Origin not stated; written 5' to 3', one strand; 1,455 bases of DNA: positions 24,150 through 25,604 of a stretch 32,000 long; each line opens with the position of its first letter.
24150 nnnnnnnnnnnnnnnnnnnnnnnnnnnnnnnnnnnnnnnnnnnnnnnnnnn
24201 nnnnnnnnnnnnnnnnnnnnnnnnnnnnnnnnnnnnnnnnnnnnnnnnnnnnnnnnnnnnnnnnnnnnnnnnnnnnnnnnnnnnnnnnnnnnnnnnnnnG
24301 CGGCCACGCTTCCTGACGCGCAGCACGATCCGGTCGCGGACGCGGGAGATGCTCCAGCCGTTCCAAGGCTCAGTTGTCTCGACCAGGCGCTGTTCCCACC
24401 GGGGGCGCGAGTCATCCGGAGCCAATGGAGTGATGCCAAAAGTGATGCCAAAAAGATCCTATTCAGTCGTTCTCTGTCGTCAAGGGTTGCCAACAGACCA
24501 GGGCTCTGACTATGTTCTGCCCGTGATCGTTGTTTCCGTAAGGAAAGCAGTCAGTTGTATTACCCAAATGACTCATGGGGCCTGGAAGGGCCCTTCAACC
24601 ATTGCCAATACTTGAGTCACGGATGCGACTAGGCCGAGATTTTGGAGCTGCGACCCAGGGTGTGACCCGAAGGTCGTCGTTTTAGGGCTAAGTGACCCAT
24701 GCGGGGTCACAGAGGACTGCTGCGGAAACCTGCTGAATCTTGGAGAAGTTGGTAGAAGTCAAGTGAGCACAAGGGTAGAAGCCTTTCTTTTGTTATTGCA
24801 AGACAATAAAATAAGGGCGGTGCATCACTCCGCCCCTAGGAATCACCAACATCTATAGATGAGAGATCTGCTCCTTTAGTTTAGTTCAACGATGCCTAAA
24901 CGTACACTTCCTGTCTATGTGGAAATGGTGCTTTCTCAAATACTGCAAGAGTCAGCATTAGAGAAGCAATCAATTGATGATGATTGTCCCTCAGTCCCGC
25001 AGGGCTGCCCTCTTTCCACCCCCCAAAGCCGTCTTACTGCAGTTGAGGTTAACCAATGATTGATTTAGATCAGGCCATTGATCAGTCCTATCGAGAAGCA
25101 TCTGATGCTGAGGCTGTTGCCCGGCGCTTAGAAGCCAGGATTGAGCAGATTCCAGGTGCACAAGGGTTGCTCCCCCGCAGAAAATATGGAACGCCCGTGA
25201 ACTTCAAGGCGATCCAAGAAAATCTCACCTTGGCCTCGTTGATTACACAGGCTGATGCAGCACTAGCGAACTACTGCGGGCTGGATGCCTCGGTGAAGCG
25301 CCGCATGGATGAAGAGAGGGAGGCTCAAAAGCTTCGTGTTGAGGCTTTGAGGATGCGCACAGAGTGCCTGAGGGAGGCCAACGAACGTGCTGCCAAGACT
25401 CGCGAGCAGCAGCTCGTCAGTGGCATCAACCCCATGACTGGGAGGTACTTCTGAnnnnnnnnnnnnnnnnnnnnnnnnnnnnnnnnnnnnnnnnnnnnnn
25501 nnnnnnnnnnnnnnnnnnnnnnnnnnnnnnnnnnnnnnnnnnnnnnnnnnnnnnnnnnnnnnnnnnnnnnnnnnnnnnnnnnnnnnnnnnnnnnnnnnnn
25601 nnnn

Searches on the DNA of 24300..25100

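Call 66: search_rna_families(source=window, start=24300, end=25100, threshold=evalue, max_evalue=1, show_alignments=2)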
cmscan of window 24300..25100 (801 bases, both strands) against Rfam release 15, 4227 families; matches with E-value up to 1: 1.
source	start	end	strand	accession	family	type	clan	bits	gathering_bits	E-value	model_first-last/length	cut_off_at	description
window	24508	24593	+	RF01851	cyano_tmRNA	Gene;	CL00001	28.2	70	8.1e-06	196-288/288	no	Cyanobacteria transfer-messenger RNA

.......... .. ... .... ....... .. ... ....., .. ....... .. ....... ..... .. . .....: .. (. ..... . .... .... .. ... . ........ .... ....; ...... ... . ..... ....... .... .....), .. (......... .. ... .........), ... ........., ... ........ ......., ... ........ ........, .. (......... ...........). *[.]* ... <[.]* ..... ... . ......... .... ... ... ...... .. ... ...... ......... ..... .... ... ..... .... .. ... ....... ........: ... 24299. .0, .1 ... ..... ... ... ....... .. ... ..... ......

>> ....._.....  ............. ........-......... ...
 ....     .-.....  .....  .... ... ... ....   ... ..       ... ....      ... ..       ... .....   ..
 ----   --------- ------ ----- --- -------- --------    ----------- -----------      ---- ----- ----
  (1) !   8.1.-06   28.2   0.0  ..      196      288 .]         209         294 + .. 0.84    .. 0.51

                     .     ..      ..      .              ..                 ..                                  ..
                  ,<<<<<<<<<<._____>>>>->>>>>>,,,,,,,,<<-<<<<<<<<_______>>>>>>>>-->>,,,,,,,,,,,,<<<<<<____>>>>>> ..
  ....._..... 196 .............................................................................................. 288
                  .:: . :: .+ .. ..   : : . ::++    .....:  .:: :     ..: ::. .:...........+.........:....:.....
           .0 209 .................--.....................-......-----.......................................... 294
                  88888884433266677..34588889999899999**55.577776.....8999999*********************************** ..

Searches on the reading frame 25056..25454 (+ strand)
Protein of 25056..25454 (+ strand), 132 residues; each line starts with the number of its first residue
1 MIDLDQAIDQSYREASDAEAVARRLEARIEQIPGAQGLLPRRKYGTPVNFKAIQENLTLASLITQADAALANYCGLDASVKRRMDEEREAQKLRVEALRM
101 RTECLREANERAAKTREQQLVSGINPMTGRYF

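Call 24: find_encoding_contigs(protein=window:25056-25454:+, flank=10000, max_places=10)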
Protein window:25056-25454:+ (132 aa): 23 contigs read that carry it; 9 places shown.
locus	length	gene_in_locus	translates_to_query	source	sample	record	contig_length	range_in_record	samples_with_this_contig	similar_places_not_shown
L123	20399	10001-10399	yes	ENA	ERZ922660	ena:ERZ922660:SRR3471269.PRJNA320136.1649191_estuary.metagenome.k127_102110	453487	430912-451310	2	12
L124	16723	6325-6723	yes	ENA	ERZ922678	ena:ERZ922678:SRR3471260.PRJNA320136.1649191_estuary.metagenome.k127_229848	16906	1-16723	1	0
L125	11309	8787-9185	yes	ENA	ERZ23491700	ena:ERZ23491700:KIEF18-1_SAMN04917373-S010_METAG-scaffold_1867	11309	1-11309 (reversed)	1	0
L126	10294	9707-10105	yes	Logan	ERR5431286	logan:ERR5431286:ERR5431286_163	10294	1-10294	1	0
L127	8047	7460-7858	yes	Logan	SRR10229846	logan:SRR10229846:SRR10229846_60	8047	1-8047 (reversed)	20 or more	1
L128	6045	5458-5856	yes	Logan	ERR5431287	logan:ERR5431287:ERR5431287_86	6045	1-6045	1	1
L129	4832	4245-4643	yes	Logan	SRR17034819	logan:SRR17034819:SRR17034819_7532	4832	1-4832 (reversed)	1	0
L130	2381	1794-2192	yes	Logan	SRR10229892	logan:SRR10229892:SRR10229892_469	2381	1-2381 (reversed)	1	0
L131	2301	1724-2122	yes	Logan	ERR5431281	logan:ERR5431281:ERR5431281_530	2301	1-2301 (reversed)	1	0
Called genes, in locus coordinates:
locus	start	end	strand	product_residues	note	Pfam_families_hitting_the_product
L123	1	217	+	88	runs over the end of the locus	-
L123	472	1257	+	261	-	-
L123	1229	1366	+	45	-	-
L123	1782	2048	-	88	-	-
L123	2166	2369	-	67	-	-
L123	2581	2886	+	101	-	-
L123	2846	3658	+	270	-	PF10544:T5orf172, PF13455:MUG113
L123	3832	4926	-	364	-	-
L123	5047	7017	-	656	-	PF09250:Prim-Pol, PF05272:VapE-like_dom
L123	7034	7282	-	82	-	-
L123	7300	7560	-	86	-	-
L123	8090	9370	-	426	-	-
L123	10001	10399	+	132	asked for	-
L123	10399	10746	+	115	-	-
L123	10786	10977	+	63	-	-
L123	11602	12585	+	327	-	-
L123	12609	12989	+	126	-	-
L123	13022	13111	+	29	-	-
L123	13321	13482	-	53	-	-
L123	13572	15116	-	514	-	PF13481:AAA_25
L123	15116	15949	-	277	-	-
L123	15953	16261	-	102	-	-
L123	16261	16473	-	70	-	-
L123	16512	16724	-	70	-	-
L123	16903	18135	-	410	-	-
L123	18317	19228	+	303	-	PF13495:Phage_int_SAM_4 (faint), PF02899:Phage_int_SAM_1, PF00589:Phage_integrase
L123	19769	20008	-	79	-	-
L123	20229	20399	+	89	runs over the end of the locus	-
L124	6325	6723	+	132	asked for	-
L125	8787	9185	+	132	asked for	-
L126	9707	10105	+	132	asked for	-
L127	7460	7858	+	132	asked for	-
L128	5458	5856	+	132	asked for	-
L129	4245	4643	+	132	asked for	-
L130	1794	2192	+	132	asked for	-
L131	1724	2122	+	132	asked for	-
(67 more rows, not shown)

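Call 61: search_protein_families(library=phrogs, proteins=[L123:16903-18135:-], max_evalue=0.001)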
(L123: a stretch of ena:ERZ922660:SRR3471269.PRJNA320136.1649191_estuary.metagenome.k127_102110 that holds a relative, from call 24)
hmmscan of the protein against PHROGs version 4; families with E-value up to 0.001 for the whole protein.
L123:16903-18135:- (410 aa): 0 families
